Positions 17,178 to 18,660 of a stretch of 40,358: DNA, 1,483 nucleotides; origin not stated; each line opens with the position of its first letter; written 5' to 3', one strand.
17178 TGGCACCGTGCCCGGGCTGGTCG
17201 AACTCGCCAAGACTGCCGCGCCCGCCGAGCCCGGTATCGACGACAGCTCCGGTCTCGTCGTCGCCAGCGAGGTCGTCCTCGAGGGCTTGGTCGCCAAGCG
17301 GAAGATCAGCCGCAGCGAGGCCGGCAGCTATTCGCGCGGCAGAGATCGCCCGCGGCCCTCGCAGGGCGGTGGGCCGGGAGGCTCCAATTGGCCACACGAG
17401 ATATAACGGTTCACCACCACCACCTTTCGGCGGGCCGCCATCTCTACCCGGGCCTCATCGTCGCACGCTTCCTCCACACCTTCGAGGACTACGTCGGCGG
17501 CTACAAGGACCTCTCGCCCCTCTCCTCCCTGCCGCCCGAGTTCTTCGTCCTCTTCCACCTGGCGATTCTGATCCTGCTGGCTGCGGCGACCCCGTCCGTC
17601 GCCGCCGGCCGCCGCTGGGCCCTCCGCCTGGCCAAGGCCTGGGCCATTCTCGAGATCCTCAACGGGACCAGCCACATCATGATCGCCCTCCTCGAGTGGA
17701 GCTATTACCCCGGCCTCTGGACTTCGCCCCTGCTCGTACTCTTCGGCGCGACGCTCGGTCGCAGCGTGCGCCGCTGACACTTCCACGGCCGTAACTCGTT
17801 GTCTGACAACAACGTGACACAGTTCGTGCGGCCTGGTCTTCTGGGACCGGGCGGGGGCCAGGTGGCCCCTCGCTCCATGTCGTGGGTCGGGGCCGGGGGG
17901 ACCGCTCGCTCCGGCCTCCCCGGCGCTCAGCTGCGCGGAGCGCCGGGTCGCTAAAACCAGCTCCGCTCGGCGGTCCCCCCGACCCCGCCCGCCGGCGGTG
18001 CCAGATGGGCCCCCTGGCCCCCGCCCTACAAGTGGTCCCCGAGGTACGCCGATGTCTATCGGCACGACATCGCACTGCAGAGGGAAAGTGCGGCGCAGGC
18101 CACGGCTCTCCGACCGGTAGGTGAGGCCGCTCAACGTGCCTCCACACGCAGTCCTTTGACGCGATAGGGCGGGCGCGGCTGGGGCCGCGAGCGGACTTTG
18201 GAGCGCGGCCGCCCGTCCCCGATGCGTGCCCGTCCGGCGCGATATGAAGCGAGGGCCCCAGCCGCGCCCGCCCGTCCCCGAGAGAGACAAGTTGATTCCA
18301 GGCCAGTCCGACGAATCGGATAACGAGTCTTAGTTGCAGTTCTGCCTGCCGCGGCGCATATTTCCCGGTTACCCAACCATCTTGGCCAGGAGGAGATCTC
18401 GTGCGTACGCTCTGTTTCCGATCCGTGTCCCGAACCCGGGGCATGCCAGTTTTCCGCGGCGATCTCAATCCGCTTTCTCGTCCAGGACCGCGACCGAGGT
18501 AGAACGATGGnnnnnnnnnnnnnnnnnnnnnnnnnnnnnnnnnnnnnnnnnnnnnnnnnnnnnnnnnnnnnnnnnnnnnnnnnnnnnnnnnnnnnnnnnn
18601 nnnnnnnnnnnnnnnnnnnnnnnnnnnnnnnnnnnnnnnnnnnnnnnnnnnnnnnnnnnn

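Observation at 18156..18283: Structured repeat E2: conserved 67-nt core closed by a 20-bp stem that covaries perfectly between two copies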

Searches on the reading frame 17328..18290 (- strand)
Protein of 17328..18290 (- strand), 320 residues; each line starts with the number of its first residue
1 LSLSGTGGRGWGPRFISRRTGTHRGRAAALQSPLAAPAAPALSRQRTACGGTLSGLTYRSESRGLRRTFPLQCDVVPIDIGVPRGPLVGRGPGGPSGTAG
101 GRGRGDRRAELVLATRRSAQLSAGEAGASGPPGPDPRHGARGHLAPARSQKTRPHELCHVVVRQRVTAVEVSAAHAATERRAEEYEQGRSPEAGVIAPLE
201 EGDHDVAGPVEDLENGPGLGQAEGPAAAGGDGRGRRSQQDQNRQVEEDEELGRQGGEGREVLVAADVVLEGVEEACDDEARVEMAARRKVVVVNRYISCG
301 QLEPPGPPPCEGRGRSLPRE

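Call 17: search_protein_families(library=pfam, proteins=[window:17328-18290:-], max_evalue=0.01)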
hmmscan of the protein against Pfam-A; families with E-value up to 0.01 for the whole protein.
window:17328-18290:- (320 aa): 0 families

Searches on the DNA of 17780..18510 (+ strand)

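Call 19: search_rna_families(source=window, start=17780, end=18510, threshold=evalue, max_evalue=10)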
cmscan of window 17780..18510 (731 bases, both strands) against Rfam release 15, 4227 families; matches with E-value up to 10: 3.
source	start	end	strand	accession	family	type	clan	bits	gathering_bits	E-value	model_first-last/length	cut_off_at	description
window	17954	18007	+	RF01791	F6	Gene; sRNA;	-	23.9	46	0.086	1-57/57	no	F6 TB sRNA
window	17916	17948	-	RF01540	TB11Cs4H2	Gene; snRNA; snoRNA; HACA-box;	-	15.5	50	4.5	16-48/64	no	Trypanosomatid snoRNA TB11Cs4H2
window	17838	17864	-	RF00001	5S_rRNA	Gene; rRNA;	CL00113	14.8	38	4.6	26-52/120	no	5S ribosomal RNA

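Call 36: build_rna_model(alignment_id=A2)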
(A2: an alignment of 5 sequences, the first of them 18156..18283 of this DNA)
Model R1 built from alignment A2 (5 sequences, 133 columns); structure: RNAalifold consensus.
model positions 128; base pairs 39; branch points 0; effective number of sequences 0.97; information 0.59 bits per position. Calibrated on 0.2 Mb of random sequence (short: E-values are rough).
structure used (alignment columns):
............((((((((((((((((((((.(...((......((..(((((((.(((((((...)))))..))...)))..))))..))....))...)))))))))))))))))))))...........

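Call 37: search_with_rna_model(model_id=R1, sources=[window, L003, L004, L017, L018, L019, L020], max_evalue=10)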
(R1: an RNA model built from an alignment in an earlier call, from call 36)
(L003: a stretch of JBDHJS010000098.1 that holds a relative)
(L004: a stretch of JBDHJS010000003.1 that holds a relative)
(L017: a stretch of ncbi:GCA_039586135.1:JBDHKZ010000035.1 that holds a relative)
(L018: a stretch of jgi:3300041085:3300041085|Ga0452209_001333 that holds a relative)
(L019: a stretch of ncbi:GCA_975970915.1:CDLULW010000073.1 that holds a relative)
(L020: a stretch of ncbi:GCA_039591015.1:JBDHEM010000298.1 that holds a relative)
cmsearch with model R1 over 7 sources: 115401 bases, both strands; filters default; matches with E-value up to 10: 24.
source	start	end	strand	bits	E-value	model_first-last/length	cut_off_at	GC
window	39684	39811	+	138.2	4.5e-30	1-128/128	no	0.68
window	18156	18283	+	132.5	9.5e-29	1-128/128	no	0.77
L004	1089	1216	-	129.3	5.2e-28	1-128/128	no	0.66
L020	1260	1387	-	129.2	5.5e-28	1-128/128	no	0.78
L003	3773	3901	+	123.2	1.4e-26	1-128/128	no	0.74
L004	1342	1472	+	120.5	5.9e-26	1-128/128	no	0.67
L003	539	669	+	96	3e-20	1-128/128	no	0.72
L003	313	444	-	85.1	1e-17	1-128/128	no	0.7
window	39556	39682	-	40.5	2.7e-07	1-128/128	no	0.72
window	39685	39812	-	37.6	1.3e-06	1-128/128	no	0.68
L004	1343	1473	-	36.5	2.4e-06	1-128/128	no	0.68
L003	312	443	+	33.5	1.2e-05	1-128/128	no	0.69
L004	1088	1215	+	27.7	0.00027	1-128/128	no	0.65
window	18157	18284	-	25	0.0011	1-128/128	no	0.78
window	17875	18001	-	23.4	0.0027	1-128/128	no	0.8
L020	1542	1668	+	23.4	0.0027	1-128/128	no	0.8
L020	1259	1386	+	21.7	0.0066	1-128/128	no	0.79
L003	3774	3902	-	20.1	0.016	1-128/128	no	0.73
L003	540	670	-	18.8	0.032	1-128/128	no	0.73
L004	2123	2192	-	11.7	1.4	1-128/128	no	0.71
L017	3075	3161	-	10.9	2.2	1-128/128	no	0.69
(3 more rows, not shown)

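Call 43: search_with_rna_model(model_id=R1, sources=[window, L003, L004], max_evalue=1e-10, make_alignment=true)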
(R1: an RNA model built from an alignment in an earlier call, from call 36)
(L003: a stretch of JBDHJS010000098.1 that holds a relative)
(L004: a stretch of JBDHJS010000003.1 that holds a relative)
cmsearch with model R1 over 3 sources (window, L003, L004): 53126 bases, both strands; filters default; matches with E-value up to 1e-10: 7.
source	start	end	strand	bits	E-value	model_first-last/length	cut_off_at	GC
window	39684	39811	+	138.2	2.1e-30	1-128/128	no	0.68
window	18156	18283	+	132.5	4.4e-29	1-128/128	no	0.77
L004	1089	1216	-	129.3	2.4e-28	1-128/128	no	0.66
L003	3773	3901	+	123.2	6.5e-27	1-128/128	no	0.74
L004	1342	1472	+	120.5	2.7e-26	1-128/128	no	0.67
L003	539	669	+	96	1.4e-20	1-128/128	no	0.72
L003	313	444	-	85.1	4.8e-18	1-128/128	no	0.7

Alignment A7: 7 matches aligned to the model, 137 columns, each read 5' to 3' on its own strand. Consensus structure (alignment columns), stored with it:
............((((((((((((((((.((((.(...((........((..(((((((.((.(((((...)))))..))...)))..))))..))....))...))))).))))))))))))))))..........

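Call 46: search_dna_similar(query=window:18156-18283:+, collection=plasmids, mode=distant, max_evalue=0.01)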
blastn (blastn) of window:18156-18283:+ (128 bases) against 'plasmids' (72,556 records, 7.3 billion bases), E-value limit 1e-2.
No match.
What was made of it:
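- Tried and rejected: BLAST against plasmids found no match (call 46).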

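Call 50: search_with_rna_model(model_id=R1, sources=[L021, L022, L023], max_evalue=1)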
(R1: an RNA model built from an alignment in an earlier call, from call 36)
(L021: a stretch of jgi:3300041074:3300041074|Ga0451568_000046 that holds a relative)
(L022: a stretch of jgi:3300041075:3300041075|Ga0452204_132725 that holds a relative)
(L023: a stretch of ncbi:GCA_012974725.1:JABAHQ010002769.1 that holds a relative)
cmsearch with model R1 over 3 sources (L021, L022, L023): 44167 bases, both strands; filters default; matches with E-value up to 1: 0.
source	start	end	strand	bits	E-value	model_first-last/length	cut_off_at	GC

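Call 75: search_with_rna_model(model_id=R1, sources=[L024, L025], max_evalue=1)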
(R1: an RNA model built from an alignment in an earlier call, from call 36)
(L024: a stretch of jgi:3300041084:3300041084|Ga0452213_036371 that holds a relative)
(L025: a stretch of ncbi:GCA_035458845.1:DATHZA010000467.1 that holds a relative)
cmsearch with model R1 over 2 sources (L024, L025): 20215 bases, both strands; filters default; matches with E-value up to 1: 1.
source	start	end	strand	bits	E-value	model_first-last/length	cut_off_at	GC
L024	3243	3283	+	11.6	0.26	1-128/128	no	0.68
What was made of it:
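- The elements are absent in close relatives that have the same genes (calls 50, 75).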

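Call 76: search_with_rna_model(model_id=R1, sources=[window, L003, L004], max_evalue=1, filters=off)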
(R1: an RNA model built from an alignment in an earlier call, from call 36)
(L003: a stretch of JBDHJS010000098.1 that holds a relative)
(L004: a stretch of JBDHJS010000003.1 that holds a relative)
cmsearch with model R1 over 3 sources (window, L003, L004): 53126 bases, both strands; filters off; matches with E-value up to 1: 32.
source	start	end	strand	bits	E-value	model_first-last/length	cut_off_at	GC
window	39684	39811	+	138.2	2e-30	1-128/128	no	0.68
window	18156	18283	+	132.5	4.3e-29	1-128/128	no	0.77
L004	1089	1216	-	129.3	2.4e-28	1-128/128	no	0.66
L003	3773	3901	+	123.2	6.4e-27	1-128/128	no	0.74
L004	1342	1472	+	120.5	2.7e-26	1-128/128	no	0.67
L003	539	669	+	96.1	1.4e-20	1-128/128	no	0.72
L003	313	444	-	85.2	4.8e-18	1-128/128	no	0.7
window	39556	39682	-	40.5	1.2e-07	1-128/128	no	0.72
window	39685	39812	-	37.6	6e-07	1-128/128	no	0.68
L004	1343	1473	-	36.5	1.1e-06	1-128/128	no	0.68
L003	312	443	+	33.5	5.4e-06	1-128/128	no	0.69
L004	1088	1215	+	27.7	0.00012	1-128/128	no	0.65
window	18157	18284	-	25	0.00052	1-128/128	no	0.78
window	17875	18001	-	23.4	0.0012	1-128/128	no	0.8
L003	3774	3902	-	20.2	0.0071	1-128/128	no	0.73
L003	540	670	-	18.8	0.015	1-128/128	no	0.73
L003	2527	2594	-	14.3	0.16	1-128/128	no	0.72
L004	4396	4451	+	11.8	0.63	22-108/128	no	0.73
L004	2123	2192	-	11.7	0.65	1-128/128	no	0.71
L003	2526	2593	+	11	0.94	1-128/128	no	0.71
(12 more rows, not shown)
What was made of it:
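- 18156..18283 (+): E2 copy A, complete element. It consists of a 5' tail (18156-18166, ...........), a 5' arm (18167-18186), a core/loop (18187-18253), a 3' arm (18254-18273) and a 3' tail (18274-18283). Covariance-model (CM) score 132.5 bits on + against 25 bits on - (calls 37, 76).
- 17875..18001 (-): E1 copy A, a diverged relative of E2 on the minus strand. Its stem is 17884-17905 / 17970-17991, with a 64-nt loop that starts GAGCGGA and ends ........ on its sense strand. The CM built from E2 alone hits it on the - strand at 23.4 bits, E about 0.001-0.003 (calls 37, 76).
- All four adjacent pairs are (-,+) head-to-head (calls 37, 76).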

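Call 87: search_with_rna_model(model_id=R1, sources=[L026, L027, L028], max_evalue=1)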
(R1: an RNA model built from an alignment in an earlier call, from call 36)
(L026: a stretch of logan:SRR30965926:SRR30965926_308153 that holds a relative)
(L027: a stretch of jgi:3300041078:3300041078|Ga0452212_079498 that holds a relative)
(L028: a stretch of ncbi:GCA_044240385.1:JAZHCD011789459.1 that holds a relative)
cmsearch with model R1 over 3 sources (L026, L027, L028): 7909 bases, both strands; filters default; matches with E-value up to 1: 4.
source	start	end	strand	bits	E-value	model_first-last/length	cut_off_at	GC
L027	572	699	+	132.5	6.5e-30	1-128/128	no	0.77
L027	573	700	-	25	7.8e-05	1-128/128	no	0.78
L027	291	417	-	23.4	0.00019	1-128/128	no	0.8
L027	4025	4065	+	11.6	0.1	1-128/128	no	0.68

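Call 93: search_with_rna_model(model_id=R1, sources=[L029, L030, L031, L032, L033, L034, L035, L036, L037, L038], max_evalue=0.1)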
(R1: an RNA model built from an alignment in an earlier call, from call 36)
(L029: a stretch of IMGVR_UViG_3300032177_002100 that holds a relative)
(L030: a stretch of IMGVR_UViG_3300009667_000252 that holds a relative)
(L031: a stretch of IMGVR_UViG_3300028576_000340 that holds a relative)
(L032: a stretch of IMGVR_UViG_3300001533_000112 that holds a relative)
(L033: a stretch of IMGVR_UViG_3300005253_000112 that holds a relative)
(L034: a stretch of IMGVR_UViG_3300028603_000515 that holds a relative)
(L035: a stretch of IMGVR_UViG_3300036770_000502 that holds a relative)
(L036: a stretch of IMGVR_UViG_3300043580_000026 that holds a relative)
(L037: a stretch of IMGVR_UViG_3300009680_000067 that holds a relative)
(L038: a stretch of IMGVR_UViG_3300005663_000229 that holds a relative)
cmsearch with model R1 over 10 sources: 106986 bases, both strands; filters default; matches with E-value up to 0.1: 0.
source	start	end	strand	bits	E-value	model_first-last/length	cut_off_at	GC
